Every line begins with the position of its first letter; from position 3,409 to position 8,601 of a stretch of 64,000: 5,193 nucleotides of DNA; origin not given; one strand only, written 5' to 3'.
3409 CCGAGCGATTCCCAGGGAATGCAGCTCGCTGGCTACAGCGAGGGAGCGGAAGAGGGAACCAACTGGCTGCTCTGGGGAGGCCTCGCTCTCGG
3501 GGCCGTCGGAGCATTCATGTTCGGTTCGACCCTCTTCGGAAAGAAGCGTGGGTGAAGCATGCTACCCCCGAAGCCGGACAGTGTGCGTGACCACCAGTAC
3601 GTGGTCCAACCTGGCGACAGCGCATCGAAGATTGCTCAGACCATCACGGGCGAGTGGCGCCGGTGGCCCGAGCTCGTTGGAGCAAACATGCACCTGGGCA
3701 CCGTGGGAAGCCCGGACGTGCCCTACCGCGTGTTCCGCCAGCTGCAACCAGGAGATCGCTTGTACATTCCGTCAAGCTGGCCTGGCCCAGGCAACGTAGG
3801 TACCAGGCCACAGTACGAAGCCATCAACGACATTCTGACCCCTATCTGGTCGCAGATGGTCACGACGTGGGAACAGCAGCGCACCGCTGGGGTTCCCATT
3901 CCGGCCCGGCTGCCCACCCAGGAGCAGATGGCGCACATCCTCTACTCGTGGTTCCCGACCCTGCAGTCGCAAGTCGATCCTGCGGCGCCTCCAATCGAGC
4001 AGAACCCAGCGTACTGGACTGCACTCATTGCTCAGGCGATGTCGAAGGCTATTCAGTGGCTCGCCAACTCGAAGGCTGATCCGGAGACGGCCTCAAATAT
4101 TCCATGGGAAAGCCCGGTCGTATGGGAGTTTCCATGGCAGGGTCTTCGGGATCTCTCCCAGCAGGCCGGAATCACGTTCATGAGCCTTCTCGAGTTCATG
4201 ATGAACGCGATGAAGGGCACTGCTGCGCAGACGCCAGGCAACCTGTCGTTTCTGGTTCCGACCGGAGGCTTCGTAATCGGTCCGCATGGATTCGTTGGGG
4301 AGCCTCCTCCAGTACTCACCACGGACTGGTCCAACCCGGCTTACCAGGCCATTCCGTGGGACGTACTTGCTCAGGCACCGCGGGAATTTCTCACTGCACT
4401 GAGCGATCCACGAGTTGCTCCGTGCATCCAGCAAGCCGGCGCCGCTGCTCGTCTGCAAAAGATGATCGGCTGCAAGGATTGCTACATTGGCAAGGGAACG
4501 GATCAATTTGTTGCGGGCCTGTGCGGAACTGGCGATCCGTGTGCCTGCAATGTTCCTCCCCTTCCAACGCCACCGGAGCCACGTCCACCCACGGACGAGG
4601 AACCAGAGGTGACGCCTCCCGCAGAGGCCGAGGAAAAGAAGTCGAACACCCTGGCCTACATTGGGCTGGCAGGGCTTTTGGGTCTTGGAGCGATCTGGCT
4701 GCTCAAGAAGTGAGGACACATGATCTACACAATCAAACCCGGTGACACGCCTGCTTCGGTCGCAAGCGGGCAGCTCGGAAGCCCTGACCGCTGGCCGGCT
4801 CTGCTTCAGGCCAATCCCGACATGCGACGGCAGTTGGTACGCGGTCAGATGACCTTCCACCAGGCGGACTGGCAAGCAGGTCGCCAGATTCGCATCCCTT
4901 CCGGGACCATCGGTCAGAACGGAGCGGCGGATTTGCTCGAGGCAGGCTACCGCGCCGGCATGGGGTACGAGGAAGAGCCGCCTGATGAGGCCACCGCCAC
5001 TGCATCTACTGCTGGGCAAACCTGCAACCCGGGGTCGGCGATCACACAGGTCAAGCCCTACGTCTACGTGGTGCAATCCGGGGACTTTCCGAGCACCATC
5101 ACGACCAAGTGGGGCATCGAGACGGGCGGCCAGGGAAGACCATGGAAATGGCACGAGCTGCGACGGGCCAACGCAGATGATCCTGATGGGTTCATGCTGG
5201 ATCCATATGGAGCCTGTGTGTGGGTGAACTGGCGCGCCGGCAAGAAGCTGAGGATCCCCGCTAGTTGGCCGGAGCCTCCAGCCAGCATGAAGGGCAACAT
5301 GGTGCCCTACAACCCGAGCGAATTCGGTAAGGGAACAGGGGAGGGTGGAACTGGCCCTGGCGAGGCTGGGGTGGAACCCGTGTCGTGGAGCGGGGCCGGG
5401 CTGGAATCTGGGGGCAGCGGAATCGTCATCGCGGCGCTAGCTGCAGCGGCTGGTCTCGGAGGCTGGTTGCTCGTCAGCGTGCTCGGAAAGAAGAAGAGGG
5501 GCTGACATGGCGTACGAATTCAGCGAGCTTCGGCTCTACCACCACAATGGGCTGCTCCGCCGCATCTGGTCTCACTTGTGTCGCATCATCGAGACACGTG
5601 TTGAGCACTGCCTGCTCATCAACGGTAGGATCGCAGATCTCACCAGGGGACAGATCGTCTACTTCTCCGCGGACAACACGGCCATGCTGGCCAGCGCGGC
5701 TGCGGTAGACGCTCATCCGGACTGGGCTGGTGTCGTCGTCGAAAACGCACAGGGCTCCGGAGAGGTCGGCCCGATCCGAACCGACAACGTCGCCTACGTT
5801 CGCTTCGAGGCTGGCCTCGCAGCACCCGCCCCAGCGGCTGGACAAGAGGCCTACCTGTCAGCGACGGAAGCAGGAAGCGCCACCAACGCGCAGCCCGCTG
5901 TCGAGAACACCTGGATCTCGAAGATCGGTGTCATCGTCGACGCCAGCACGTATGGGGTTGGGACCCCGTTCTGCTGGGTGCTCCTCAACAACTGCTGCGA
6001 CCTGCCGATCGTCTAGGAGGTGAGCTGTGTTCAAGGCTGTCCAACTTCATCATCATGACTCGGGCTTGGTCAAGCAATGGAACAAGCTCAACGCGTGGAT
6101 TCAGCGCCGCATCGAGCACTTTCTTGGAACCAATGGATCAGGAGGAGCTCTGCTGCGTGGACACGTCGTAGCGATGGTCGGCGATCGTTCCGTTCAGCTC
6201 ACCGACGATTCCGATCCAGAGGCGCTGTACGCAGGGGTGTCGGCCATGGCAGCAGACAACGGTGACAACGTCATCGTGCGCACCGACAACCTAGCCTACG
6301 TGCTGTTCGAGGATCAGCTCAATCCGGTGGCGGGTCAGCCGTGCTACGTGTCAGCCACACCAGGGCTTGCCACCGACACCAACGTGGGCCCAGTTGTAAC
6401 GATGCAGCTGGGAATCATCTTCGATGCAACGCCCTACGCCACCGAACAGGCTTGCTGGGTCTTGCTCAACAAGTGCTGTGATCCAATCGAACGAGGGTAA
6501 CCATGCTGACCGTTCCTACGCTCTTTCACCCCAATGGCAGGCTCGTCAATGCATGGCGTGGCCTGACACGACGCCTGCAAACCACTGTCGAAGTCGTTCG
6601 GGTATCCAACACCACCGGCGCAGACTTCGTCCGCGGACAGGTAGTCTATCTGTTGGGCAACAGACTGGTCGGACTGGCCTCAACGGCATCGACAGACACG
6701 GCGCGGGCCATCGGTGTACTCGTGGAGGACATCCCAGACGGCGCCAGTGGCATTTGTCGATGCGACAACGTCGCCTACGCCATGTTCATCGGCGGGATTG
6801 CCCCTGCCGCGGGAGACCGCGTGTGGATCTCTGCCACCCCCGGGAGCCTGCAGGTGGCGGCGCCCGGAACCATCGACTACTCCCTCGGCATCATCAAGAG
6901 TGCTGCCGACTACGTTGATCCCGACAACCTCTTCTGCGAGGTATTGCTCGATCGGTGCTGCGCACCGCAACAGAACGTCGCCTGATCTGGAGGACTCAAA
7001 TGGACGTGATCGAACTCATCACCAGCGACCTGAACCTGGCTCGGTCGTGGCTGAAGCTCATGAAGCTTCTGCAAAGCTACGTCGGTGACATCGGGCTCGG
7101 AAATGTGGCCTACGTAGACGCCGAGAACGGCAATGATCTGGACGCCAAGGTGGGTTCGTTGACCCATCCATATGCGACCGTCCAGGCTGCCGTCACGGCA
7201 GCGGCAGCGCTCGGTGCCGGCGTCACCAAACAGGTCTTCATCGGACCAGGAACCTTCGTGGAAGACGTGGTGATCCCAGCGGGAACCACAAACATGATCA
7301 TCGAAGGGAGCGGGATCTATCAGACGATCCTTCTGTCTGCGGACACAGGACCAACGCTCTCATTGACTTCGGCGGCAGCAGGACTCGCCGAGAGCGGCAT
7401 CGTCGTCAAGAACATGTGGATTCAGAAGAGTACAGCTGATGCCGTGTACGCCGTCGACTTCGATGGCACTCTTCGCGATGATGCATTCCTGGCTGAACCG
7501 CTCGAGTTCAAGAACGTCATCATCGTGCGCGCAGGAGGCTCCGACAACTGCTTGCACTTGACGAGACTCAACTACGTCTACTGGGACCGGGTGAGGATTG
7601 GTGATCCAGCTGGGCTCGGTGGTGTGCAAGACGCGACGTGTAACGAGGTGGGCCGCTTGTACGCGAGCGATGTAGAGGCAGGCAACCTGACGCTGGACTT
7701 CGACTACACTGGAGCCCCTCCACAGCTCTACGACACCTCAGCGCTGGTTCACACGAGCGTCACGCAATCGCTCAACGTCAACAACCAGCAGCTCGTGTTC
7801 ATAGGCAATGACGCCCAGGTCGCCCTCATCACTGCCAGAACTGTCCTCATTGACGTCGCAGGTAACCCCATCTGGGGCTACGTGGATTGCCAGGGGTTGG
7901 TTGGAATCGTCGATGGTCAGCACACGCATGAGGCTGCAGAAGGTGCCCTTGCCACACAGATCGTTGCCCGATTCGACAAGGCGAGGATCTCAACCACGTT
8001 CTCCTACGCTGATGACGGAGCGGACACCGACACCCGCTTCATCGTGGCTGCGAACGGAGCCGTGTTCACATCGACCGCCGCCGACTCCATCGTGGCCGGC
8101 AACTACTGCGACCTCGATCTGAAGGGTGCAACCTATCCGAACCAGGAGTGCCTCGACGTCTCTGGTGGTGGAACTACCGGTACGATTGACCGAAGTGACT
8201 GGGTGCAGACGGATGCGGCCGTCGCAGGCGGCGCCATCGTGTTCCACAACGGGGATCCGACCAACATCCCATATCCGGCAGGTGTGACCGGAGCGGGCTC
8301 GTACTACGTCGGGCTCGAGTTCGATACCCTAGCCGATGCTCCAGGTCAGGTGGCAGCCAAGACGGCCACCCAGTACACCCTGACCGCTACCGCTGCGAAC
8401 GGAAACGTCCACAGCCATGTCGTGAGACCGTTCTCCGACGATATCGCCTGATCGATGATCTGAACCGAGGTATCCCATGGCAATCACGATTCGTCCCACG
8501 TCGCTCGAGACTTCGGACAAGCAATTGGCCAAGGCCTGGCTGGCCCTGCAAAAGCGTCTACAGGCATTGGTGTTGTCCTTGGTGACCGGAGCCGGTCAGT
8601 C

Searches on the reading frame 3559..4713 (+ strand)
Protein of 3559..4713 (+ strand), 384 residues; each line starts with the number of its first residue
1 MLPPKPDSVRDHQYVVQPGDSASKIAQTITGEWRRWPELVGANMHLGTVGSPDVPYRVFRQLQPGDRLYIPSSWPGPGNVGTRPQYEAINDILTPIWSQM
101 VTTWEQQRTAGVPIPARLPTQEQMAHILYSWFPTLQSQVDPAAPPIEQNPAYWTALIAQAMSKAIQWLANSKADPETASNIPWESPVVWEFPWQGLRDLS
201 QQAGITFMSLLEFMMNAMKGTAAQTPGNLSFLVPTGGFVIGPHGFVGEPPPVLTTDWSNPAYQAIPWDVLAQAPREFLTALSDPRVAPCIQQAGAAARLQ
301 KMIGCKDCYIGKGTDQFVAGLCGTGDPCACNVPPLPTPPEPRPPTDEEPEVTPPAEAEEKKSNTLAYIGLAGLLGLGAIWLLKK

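Call 18: search_protein_families(library=phrogs, proteins=[window:3559-4713:+], max_evalue=0.001)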
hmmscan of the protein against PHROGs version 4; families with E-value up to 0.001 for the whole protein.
window:3559-4713:+ (384 aa): 1 family
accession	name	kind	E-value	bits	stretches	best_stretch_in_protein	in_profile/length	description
phrog_380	-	lysis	1.3e-05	25.4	1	6-76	178-240/309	endolysin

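Call 104: search_protein_families(library=pfam, proteins=[window:3559-4713:+], max_evalue=0.05)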
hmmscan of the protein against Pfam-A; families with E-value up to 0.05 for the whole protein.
window:3559-4713:+ (384 aa): 2 families
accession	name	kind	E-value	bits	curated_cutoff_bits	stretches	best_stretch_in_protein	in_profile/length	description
PF01476.26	LysM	-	0.0095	16.3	20.9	0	14-27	1-14/43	LysM domain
PF19994.4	GASH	-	0.031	13.9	27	1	93-170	124-203/398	GTPase-associated system helical domain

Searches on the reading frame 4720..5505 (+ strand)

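Call 18: search_protein_families(library=phrogs, proteins=[window:4720-5505:+], max_evalue=0.001)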
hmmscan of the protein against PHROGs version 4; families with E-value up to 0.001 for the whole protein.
window:4720-5505:+ (261 aa): 1 family
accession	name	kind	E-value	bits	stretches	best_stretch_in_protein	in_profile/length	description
phrog_380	-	lysis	0.00011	22.3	1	3-35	186-218/309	endolysin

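Call 104: search_protein_families(library=pfam, proteins=[window:4720-5505:+], max_evalue=0.05)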
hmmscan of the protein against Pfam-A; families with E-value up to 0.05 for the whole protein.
window:4720-5505:+ (261 aa): 1 family
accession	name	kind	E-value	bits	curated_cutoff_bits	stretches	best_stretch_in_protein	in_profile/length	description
PF01476.26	LysM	-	0.0029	18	20.9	0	3-16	1-14/43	LysM domain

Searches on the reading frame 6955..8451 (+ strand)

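Call 18: search_protein_families(library=phrogs, proteins=[window:6955-8451:+], max_evalue=0.001)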
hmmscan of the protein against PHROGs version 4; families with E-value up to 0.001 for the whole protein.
window:6955-8451:+ (498 aa): 1 family
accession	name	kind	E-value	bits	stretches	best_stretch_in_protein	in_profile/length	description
phrog_4577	-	tail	2.6e-08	34.5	1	16-117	87-188/340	tail protein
